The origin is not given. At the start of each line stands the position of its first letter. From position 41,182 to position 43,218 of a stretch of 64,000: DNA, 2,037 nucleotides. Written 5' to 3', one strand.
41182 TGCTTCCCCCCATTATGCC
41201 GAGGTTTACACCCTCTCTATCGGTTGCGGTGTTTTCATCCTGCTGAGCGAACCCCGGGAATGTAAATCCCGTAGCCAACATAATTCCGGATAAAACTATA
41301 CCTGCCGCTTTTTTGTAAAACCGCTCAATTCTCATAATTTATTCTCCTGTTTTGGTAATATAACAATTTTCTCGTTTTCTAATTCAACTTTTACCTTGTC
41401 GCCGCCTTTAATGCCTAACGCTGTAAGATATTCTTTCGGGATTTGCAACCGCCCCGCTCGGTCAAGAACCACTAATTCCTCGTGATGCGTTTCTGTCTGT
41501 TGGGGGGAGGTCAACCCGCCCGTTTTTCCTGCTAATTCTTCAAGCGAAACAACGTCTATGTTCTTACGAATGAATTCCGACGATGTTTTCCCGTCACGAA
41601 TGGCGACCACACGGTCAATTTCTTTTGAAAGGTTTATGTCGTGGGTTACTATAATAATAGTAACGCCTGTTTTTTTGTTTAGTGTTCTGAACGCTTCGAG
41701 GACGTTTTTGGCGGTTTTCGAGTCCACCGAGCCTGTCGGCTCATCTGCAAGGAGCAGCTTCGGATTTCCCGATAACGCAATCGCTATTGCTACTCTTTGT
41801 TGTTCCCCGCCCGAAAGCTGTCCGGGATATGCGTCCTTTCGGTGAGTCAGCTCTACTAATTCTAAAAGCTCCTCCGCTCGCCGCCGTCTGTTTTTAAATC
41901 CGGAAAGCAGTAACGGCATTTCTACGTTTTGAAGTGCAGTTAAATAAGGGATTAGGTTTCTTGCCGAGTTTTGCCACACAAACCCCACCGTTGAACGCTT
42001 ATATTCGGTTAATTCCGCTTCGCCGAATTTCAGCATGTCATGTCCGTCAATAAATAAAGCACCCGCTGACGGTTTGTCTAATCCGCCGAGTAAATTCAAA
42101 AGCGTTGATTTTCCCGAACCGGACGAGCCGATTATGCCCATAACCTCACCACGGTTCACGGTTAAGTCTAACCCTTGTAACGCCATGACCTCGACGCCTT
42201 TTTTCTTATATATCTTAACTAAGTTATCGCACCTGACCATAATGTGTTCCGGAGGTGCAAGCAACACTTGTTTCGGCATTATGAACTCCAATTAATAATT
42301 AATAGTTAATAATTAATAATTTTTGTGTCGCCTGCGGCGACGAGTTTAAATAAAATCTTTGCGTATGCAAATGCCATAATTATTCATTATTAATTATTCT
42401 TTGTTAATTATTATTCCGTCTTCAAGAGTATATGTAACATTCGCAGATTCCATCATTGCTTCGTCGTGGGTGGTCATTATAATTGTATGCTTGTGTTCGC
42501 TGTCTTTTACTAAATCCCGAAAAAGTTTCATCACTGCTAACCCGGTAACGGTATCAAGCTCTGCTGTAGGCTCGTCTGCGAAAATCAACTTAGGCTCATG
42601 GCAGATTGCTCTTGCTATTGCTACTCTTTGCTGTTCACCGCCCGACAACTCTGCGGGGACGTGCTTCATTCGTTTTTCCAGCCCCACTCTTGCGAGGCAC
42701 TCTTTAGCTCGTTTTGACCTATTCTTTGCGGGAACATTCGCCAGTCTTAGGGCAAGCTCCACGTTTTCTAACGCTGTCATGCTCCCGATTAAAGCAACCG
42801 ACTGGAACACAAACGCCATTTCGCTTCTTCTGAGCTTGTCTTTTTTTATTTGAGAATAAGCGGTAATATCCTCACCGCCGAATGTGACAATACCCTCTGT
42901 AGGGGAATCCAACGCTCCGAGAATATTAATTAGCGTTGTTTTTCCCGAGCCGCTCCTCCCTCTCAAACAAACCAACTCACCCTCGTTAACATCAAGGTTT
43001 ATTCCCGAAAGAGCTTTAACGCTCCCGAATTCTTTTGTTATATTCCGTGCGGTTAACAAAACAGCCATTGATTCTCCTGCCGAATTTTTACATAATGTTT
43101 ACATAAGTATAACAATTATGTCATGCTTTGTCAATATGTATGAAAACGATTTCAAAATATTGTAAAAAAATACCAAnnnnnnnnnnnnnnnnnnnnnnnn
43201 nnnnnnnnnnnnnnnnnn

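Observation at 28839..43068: Atypical ~14 kb ABC supercluster with LolD/MacB-type ATPases and MalFG-type permeases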

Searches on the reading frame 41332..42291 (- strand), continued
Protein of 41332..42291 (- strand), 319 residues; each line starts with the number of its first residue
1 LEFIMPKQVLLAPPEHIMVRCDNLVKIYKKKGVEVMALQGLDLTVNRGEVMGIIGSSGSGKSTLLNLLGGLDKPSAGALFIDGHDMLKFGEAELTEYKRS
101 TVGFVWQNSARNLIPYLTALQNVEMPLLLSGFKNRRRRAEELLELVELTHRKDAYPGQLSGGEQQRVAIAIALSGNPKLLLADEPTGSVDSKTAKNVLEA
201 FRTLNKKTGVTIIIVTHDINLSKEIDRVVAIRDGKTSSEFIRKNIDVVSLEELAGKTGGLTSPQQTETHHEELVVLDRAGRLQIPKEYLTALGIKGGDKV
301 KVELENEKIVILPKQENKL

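Call 74: search_protein_families(library=pfam, alignment_id=A7, max_evalue=0.0001)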
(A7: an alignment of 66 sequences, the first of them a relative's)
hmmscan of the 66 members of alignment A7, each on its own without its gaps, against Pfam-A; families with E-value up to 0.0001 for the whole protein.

A. member 1, L117:33-2432:+ (800 aa): 1 family
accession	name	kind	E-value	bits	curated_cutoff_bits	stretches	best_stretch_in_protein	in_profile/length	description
PF02687.27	FtsX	-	3.3e-18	66.3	25.5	2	669-791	4-117/120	FtsX-like permease C-terminal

B. families by the number of members that match (of 66 scanned): 108 families (the first 25 are shown)
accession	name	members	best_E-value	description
PF02687.27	FtsX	7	3.3e-18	FtsX-like permease C-terminal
PF16576.10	HlyD_D23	4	2.6e-11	Barrel-sandwich domain of CusB or HlyD membrane-fusion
PF13437.12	HlyD_3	4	1.3e-08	HlyD family secretion protein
PF01966.28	HD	3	4.4e-13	HD domain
PF13533.13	Biotin_lipoyl_2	3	8.1e-09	Biotin-lipoyl like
PF00330.25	Aconitase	2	3.9e-118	Aconitase family (aconitate hydratase)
PF01571.26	GCV_T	2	3.5e-97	Aminomethyltransferase folate-binding domain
PF10091.15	Glycoamylase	2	8.9e-69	Putative glucoamylase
PF01676.23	Metalloenzyme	2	6e-44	Metalloenzyme superfamily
PF08669.17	GCV_T_C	2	8.6e-24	Glycine cleavage T-protein C-terminal barrel domain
PF00694.25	Aconitase_C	2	2.6e-22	Aconitase C-terminal domain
PF04412.18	AcnX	2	1.1e-05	Aconitase X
PF01551.29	Peptidase_M23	2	2.8e-05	Peptidase family M23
PF01425.27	Amidase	1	1.5e-161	Amidase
PF00113.28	Enolase_C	1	5.6e-130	Enolase, C-terminal TIM barrel domain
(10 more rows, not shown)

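Call 91: search_protein_families(library=pfam, proteins=[L118:5228-6289:+, L118:6370-9192:+, L158:5900-6985:+, L158:7084-9996:+, L139:6498-9311:+, L154:4260-5489:+], max_evalue=0.001)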
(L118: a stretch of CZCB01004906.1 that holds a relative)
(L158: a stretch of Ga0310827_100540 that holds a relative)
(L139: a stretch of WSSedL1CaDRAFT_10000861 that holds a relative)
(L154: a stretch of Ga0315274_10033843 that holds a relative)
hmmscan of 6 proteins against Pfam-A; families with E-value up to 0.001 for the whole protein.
L118:5228-6289:+ (354 aa): 5 families
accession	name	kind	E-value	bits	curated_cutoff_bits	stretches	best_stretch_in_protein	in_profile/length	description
PF16576.10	HlyD_D23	-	3e-10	40.2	30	1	84-232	3-147/214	Barrel-sandwich domain of CusB or HlyD membrane-fusion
PF13533.13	Biotin_lipoyl_2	-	1.5e-07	31.5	29.8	1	108-130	10-32/32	Biotin-lipoyl like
PF13437.12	HlyD_3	-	2.8e-06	28.4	22.2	1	195-261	2-73/106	HlyD family secretion protein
PF01551.29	Peptidase_M23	-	3.3e-05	24.4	28.7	0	88-133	29-76/96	Peptidase family M23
PF00364.28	Biotin_lipoyl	-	3.6e-05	23.9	22.1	0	107-139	15-46/73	Biotin-requiring enzyme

L118:6370-9192:+ (941 aa): 1 family
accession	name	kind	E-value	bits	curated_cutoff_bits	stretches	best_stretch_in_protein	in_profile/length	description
PF02687.27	FtsX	-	5.2e-18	65.7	25.5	2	810-931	4-116/120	FtsX-like permease C-terminal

L158:5900-6985:+ (362 aa): 2 families
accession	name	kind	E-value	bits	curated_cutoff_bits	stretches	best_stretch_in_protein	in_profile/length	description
PF13437.12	HlyD_3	-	1.3e-08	35.9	22.2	1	185-266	2-85/106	HlyD family secretion protein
PF16576.10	HlyD_D23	-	1.3e-08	34.9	30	1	96-258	24-185/214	Barrel-sandwich domain of CusB or HlyD membrane-fusion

L158:7084-9996:+ (971 aa): 1 family
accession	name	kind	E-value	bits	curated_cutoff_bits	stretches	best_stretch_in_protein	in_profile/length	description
PF02687.27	FtsX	-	6.3e-15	55.7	25.5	2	840-960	4-113/120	FtsX-like permease C-terminal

L139:6498-9311:+ (938 aa): 1 family
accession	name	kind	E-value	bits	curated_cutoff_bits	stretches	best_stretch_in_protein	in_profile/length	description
PF02687.27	FtsX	-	5.9e-15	55.8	25.5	2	303-415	7-117/120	FtsX-like permease C-terminal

L154:4260-5489:+ (410 aa): 1 family
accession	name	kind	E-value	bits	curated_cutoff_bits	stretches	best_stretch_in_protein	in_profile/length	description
PF08125.19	Mannitol_dh_C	-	6.3e-17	62.1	30.7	1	222-362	1-130/190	Mannitol dehydrogenase C-terminal domain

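Call 98: search_protein_representatives(protein=window:41332-42279:-)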
Query: 315 residues. Proteins with E-value up to 0.001 (for the whole library): 670648; up to 1e-10: 287960; up to 1e-30: 21815. The best 150 are listed.
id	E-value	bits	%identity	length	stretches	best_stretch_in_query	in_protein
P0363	1.1e-131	454.9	49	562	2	14-309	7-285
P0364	1.8e-122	424.6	47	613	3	14-136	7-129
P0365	2.4e-121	421.0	47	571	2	14-312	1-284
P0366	3.5e-121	420.4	46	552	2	10-309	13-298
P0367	1.0e-113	395.9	45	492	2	14-237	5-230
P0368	5.2e-111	387.0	48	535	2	14-237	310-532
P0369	8.3e-110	383.1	74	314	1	1-240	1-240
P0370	3.4e-108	377.8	45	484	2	13-232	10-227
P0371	6.3e-106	370.4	45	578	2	14-309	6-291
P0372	1.3e-105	369.3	61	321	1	13-311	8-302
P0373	2.2e-105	368.6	43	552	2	12-311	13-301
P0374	3.3e-103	361.4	51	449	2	11-311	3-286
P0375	3.5e-103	361.3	61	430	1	14-308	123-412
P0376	7.9e-101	353.6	61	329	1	8-308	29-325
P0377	8.7e-101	353.5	44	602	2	19-235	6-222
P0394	9.3e-86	304.1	55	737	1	9-310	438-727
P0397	1.8e-84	299.9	53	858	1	15-314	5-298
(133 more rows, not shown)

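Call 100: search_protein_families(library=pfam, proteins=[P0363, P0365, P0366, P0394, P0397, P0372], max_evalue=0.001)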
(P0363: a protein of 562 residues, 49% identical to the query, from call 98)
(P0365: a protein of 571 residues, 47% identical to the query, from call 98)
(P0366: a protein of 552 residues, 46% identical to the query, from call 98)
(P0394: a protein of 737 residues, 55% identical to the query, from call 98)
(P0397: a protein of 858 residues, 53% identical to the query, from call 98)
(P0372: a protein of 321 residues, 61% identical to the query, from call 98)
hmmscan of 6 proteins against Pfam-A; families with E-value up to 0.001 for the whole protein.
P0363 (562 aa): 16 families
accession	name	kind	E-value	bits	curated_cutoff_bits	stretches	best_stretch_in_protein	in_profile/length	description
PF00005.33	ABC_tran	-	7.9e-69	231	25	2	353-500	2-136/137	ABC transporter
PF02463.25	SMC_N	-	7.3e-14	52.2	40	1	39-224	26-213/220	RecF/RecN/SMC N terminal domain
PF13304.12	AAA_21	-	7.5e-13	49.6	27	0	134-212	222-302/304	AAA domain, putative AbiEii toxin, Type IV TA system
PF03193.22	RsgA_GTPase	-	9e-09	35.8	30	0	25-59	95-128/174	RsgA GTPase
PF13481.12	AAA_25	-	2.8e-08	34.1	27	0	34-54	30-50/195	AAA domain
PF13555.12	AAA_29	-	4.6e-08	33.1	27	0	32-55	17-40/61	P-loop containing region of AAA domain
PF13604.12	AAA_30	-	4.7e-07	30.2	27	0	363-397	19-51/191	AAA domain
PF13191.12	AAA_16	-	5.2e-06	27.5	32.6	0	36-194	21-122/167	AAA ATPase domain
PF25199.1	nSTAND_NTPase5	-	8.5e-06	26.1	34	0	363-380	42-59/145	Novel STAND NTPase 5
PF13401.12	AAA_22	-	1.1e-05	26.2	27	0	364-527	7-119/130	AAA domain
PF13476.12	AAA_23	-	0.00022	22.3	27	0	364-382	21-39/201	AAA domain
PF09818.15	ABC_ATPase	-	0.00027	20.5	23.2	0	355-417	73-138/283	P-loop domain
PF05729.18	NACHT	-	0.00052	20.3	26.7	0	366-383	4-21/167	NACHT domain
PF00437.27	T2SSE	-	0.00056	19.1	24.9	0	363-384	143-164/370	Type II/IV secretion system protein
PF20703.3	nSTAND1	-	0.0009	19.4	27.1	0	34-55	30-51/379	Novel STAND NTPase 1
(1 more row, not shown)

P0365 (571 aa): 20 families
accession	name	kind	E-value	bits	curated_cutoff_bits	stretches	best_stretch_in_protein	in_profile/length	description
PF00005.33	ABC_tran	-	4.8e-66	222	25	2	361-509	1-136/137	ABC transporter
PF13304.12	AAA_21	-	3.3e-16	60.6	27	0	34-54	2-22/304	AAA domain, putative AbiEii toxin, Type IV TA system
PF13555.12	AAA_29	-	2.2e-07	31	27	0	27-48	18-39/61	P-loop containing region of AAA domain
PF13401.12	AAA_22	-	2.6e-07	31.4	27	0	32-55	6-29/130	AAA domain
PF02463.25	SMC_N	-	3.6e-07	30.3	40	0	32-49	25-42/220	RecF/RecN/SMC N terminal domain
PF03193.22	RsgA_GTPase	-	3.9e-07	30.5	30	0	26-83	102-157/174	RsgA GTPase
PF13191.12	AAA_16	-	8.2e-07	30.1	32.6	1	28-153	19-117/167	AAA ATPase domain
PF02492.25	cobW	-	1.6e-06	28.2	20.7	0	34-67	3-36/180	CobW/HypB/UreG, nucleotide-binding domain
PF13476.12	AAA_23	-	4.4e-06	27.9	27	0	31-51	19-39/201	AAA domain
PF01637.24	ATPase_2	-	7.9e-05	23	33.2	0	370-419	19-69/225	ATPase domain predominantly from Archaea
PF13521.12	AAA_28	-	8.8e-05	23.2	27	0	34-71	2-33/164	AAA domain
PF13479.12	AAA_24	-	0.0001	22.7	27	0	33-51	4-22/195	AAA domain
PF13604.12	AAA_30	-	0.00011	22.4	27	0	32-63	19-49/191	AAA domain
PF00448.28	SRP54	-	0.00014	22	22.7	0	33-72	3-42/196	SRP54-type protein, GTPase domain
PF13238.12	AAA_18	-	0.00017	22.5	29.4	0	34-54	1-21/128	AAA domain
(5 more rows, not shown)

P0366 (552 aa): 14 families
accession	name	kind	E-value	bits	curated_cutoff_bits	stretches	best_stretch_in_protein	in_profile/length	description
PF00005.33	ABC_tran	-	2.2e-66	223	25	2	351-499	1-136/137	ABC transporter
PF13304.12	AAA_21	-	9.8e-12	46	27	0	49-70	1-22/304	AAA domain, putative AbiEii toxin, Type IV TA system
PF13555.12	AAA_29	-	3.2e-09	36.8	27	1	45-65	20-40/61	P-loop containing region of AAA domain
PF03193.22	RsgA_GTPase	-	1e-08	35.6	30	0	37-72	97-131/174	RsgA GTPase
PF02463.25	SMC_N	-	9.6e-08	32.2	40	0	48-65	25-42/220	RecF/RecN/SMC N terminal domain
PF13476.12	AAA_23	-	2.8e-07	31.8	27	0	352-379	11-37/201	AAA domain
PF13191.12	AAA_16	-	4.4e-07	31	32.6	0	358-431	19-85/167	AAA ATPase domain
PF13481.12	AAA_25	-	2.1e-06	27.9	27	0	43-64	29-50/195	AAA domain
PF13401.12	AAA_22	-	7.1e-06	26.8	27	0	361-385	5-29/130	AAA domain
PF13604.12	AAA_30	-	8.7e-05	22.8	27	0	358-483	15-82/191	AAA domain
PF20703.3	nSTAND1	-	0.00022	21.4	27.1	0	44-70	30-54/379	Novel STAND NTPase 1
PF25199.1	nSTAND_NTPase5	-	0.0003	21.1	34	0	359-378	39-58/145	Novel STAND NTPase 5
PF05729.18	NACHT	-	0.0008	19.7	26.7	0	362-379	1-18/167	NACHT domain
PF01926.29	MMR_HSR1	-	0.00088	19.8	21.9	0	51-70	3-22/113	50S ribosome-binding GTPase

P0394 (737 aa): 4 families
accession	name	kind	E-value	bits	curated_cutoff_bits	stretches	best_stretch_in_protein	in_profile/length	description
PF00005.33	ABC_tran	-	9.5e-29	101.2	25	1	463-613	1-136/137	ABC transporter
PF01757.29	Acyl_transf_3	-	3.1e-23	82.8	31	1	30-394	2-325/326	Acyltransferase domain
PF02463.25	SMC_N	-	2e-07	31.1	40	1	571-660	122-213/220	RecF/RecN/SMC N terminal domain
PF13304.12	AAA_21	-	1e-06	29.5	27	0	475-496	1-22/304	AAA domain, putative AbiEii toxin, Type IV TA system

P0397 (858 aa): 3 families
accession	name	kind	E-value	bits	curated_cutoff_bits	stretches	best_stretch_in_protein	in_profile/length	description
PF00005.33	ABC_tran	-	3e-32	112.5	25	1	24-174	1-136/137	ABC transporter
PF02463.25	SMC_N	-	0.00016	21.6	40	1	35-220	25-212/220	RecF/RecN/SMC N terminal domain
PF00448.28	SRP54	-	0.0004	20.5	22.7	0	227-279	58-111/196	SRP54-type protein, GTPase domain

P0372 (321 aa): 5 families
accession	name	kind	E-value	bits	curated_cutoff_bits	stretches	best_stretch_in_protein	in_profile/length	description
PF00005.33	ABC_tran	-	9.8e-35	120.6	25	1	29-177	1-136/137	ABC transporter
PF13304.12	AAA_21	-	1.1e-07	32.6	27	1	133-209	221-299/304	AAA domain, putative AbiEii toxin, Type IV TA system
PF02463.25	SMC_N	-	2e-06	27.8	40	0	125-224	118-213/220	RecF/RecN/SMC N terminal domain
PF13555.12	AAA_29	-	0.00046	20.3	27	1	34-56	17-39/61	P-loop containing region of AAA domain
PF03193.22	RsgA_GTPase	-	0.00053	20.3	30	0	12-61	72-128/174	RsgA GTPase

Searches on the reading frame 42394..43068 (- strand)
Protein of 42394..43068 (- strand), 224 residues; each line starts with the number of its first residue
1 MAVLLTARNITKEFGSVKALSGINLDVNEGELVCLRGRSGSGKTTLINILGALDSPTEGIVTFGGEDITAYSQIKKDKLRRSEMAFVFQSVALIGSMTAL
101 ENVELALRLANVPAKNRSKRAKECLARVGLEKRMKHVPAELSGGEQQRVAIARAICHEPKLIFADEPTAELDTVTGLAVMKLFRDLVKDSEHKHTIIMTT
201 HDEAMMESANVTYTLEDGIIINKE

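Call 4: search_protein_families(library=pfam, proteins=[window:42394-43068:-], max_evalue=0.01)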
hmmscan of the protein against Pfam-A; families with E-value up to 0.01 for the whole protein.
window:42394-43068:- (224 aa): 4 families
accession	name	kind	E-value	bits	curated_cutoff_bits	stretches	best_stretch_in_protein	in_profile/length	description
PF00005.33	ABC_tran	-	1.2e-34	120.2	25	1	20-169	1-137/137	ABC transporter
PF13304.12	AAA_21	-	2.8e-05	24.8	27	0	156-206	256-303/304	AAA domain, putative AbiEii toxin, Type IV TA system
PF02463.25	SMC_N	-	3.8e-05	23.7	40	1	115-214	135-210/220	RecF/RecN/SMC N terminal domain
PF13191.12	AAA_16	-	0.0019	19.1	32.6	1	28-73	20-68/167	AAA ATPase domain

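Call 5: search_protein_families(library=ncbifam, proteins=[window:42394-43068:-], max_evalue=0.01)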
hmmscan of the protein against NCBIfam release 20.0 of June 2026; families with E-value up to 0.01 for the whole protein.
window:42394-43068:- (224 aa): 190 families (the best 25 are shown)
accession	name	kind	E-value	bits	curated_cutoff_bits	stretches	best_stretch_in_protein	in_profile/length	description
TIGR03608.1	L_ocin_972_ABC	subfamily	3.9e-59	199.6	254.85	1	8-211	2-202/206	putative bacteriocin export ABC transporter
TIGR02211.1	LolD_lipo_ex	equivalog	4.7e-59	199.6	307.75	1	5-221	2-220/221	lipoprotein-releasing ABC transporter ATP-binding protein LolD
TIGR02982.1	heterocyst_DevA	subfamily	5.4e-57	192.9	295.8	1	18-220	19-219/220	ABC exporter ATP-binding subunit, DevA family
TIGR02673.1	FtsE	equivalog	3e-56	190.5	264.85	1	7-211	4-205/214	cell division ATP-binding protein FtsE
NF007826.0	PRK10535.1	equivalog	7.5e-53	179.8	966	1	1-222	1-223/648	macrolide ABC transporter ATP-binding protein/permease MacB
NF038007.1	ABC_ATP_DarD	equivalog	6.4e-52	176.2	375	1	16-218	17-216/218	darobactin export ABC transporter ATP-binding protein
NF007879.0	PRK10584.1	equivalog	6.5e-51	173.2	336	1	16-220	22-224/228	putative ABC transporter ATP-binding protein YbbA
NF008639.0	PRK11629.1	equivalog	8.6e-49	166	360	1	4-219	6-223/234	lipoprotein-releasing ABC transporter ATP-binding protein LolD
TIGR01186.1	proV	subfamily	4.1e-48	164.3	326.6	1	13-206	2-195/363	betaine/proline/choline family ABC transporter ATP-binding protein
TIGR02315.1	ABC_phnC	equivalog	1.7e-46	158.7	266.1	1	5-204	2-207/243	phosphonate ABC transporter ATP-binding protein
TIGR03265.1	PhnT2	equivalog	7.2e-46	157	457.7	1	4-205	4-199/353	putative 2-aminoethylphosphonate ABC transporter ATP-binding protein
NF007027.0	PRK09493.1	equivalog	5e-45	153.7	379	1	6-206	3-199/240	glutamine ABC transporter ATP-binding protein GlnQ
NF040933.2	ABC_arch_GlcV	equivalog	1.2e-44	152.7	450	1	6-206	4-205/357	glucose ABC transporter ATP-binding protein GlcV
TIGR00968.1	3a0106s01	subfamily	5.5e-43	147.2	342.75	1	8-221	4-210/237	sulfate ABC transporter ATP-binding protein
TIGR01188.1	drrA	subfamily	2.1e-42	145.4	312.45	1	12-209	1-187/302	daunorubicin resistance ABC transporter, ATP-binding protein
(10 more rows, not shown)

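Call 17: search_solved_structures(query=window:42394-43068:-, max_evalue=1e-20)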
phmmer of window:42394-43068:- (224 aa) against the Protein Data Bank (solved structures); distinct sequences matched with E-value up to 1e-20: 179 (the best 60 are shown).
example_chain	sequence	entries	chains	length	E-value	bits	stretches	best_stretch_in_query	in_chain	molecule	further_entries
5xu1_A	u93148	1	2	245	2.9e-50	173.7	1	16-221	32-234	ABC transporter ATP-binding protein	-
8s7v_K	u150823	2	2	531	1.7e-48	167.9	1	8-203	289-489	Glycine betaine/carnitine/choline transport ATP-binding protein OpuCA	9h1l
2pcj_A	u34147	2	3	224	1.5e-46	161.6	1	1-222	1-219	Lipoprotein-releasing system ATP-binding protein lolD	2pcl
9o9x_A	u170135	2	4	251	1.2e-45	158.7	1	16-220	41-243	ABC transporter ATP-binding protein YtrE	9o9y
5lj9_A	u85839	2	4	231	1.3e-45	158.6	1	16-222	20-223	Macrolide export ATP-binding/permease protein MacB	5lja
1f3o_A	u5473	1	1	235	2.7e-45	157.5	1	8-220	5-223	HYPOTHETICAL ABC TRANSPORTER ATP-BINDING PROTEIN MJ0796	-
1l2t_A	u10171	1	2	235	7.2e-45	156.1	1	8-220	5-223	Hypothetical ABC transporter ATP-binding protein MJ0796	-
5nik_J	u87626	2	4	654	1.7e-44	154.9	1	16-222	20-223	Macrolide export ATP-binding/permease protein MacB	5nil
3tif_A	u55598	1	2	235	2e-44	154.7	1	8-220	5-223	Uncharacterized ABC transporter ATP-binding protein MJ0796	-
9w35_C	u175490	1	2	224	5.7e-44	153.2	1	3-222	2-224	LolD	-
9w2w_D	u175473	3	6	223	1.7e-43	151.6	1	3-219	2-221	LolD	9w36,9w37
5gko_A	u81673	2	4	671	5.8e-43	149.9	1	4-222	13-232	Macrolide export ATP-binding/permease protein MacB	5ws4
5lil_A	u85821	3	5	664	1.3e-42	148.7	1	16-222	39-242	Macrolide export ATP-binding/permease protein MacB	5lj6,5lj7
9ge6_B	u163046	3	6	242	1.3e-41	145.5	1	17-205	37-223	Uncharacterized ABC transporter ATP-binding protein YbbA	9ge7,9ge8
7v8l_D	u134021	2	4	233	1.6e-41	145.2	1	3-218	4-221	Lipoprotein-releasing system ATP-binding protein LolD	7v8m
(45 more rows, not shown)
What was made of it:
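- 42394..43068 (-): ATP2: short ABC ATPase (224 aa) of the LolD/MacB/FtsE lineage, with all catalytic motifs intact. Calls 4, 5, 17.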
